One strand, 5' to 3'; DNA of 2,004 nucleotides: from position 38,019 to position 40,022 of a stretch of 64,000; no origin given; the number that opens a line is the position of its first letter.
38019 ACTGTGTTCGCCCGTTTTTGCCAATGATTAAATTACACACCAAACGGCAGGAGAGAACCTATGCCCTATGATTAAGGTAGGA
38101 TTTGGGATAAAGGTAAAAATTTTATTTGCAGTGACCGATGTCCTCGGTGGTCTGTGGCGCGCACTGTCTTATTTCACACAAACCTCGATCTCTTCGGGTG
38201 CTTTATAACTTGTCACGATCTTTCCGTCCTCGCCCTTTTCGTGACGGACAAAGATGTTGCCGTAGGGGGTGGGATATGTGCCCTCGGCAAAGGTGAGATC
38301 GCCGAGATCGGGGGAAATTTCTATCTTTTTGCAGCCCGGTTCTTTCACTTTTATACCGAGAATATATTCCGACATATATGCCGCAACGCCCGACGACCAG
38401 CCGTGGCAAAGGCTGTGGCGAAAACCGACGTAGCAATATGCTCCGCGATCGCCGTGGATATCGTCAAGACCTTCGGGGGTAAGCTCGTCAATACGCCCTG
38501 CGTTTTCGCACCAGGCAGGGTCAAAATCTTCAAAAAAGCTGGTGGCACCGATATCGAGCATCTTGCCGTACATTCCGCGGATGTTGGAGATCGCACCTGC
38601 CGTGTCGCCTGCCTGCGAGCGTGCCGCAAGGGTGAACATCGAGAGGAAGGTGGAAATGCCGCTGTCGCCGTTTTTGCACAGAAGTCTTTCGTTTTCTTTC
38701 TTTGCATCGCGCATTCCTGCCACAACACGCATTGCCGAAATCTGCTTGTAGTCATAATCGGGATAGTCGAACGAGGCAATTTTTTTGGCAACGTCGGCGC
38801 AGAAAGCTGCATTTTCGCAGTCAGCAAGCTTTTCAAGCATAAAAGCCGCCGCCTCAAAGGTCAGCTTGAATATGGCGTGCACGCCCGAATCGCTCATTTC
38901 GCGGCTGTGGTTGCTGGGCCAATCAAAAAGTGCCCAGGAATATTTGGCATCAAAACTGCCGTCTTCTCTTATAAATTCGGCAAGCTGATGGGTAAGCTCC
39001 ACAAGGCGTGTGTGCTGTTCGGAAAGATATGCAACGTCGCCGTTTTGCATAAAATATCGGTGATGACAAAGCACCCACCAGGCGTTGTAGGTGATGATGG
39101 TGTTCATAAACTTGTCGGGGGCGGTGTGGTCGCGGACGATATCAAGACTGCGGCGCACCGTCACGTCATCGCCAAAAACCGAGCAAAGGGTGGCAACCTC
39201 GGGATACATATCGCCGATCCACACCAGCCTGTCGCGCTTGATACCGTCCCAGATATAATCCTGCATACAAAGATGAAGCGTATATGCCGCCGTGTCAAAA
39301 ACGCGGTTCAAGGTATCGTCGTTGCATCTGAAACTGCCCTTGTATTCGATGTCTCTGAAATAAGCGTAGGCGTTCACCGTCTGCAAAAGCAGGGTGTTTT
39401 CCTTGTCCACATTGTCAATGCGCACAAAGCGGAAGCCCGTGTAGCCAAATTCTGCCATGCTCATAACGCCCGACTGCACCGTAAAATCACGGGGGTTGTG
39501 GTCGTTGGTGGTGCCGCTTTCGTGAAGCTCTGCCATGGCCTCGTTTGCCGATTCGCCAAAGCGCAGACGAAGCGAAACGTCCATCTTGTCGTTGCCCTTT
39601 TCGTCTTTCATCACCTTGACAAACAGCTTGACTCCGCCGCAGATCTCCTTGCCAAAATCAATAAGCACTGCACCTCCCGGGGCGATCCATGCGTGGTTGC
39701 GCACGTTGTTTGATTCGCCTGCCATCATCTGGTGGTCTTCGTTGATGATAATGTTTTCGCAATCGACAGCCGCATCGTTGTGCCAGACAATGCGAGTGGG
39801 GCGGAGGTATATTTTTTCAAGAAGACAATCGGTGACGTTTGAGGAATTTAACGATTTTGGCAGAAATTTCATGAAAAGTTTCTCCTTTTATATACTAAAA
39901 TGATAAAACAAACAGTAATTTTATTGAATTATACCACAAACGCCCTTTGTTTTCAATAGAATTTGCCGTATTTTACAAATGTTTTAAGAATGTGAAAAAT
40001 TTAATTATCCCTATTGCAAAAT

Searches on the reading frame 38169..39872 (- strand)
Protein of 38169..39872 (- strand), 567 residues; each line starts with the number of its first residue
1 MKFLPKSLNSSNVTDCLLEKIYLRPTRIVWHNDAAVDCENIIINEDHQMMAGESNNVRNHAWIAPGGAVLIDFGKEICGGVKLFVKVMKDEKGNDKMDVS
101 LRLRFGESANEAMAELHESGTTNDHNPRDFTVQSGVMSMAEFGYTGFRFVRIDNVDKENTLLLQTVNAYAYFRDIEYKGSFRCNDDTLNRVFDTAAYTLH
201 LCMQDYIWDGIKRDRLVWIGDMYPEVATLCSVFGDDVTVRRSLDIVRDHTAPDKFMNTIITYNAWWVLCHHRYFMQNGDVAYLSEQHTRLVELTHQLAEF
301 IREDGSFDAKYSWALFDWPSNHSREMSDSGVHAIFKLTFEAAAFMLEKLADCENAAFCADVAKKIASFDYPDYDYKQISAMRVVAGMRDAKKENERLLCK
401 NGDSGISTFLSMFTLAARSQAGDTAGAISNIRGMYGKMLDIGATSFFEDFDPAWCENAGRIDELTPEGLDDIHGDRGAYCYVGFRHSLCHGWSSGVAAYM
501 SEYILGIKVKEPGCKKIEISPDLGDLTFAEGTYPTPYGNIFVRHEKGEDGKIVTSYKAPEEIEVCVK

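Call 31: search_protein_families(library=pfam, proteins=[window:38169-39872:-])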
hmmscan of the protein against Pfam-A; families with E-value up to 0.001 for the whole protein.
window:38169-39872:- (567 aa): 3 families
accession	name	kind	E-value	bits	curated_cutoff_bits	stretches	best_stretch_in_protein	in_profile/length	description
PF17389.8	Bac_rhamnosid6H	-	1.2e-12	48.3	24.5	1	178-356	3-186/339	Bacterial alpha-L-rhamnosidase 6 hairpin glycosidase domain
PF17390.7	Bac_rhamnosid_C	-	2.2e-06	27.8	22.1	1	506-564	1-59/78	Bacterial alpha-L-rhamnosidase C-terminal domain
PF05592.18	Bac_rhamnosid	-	6e-05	23.3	22.2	1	66-161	5-91/102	Bacterial alpha-L-rhamnosidase concanavalin-like domain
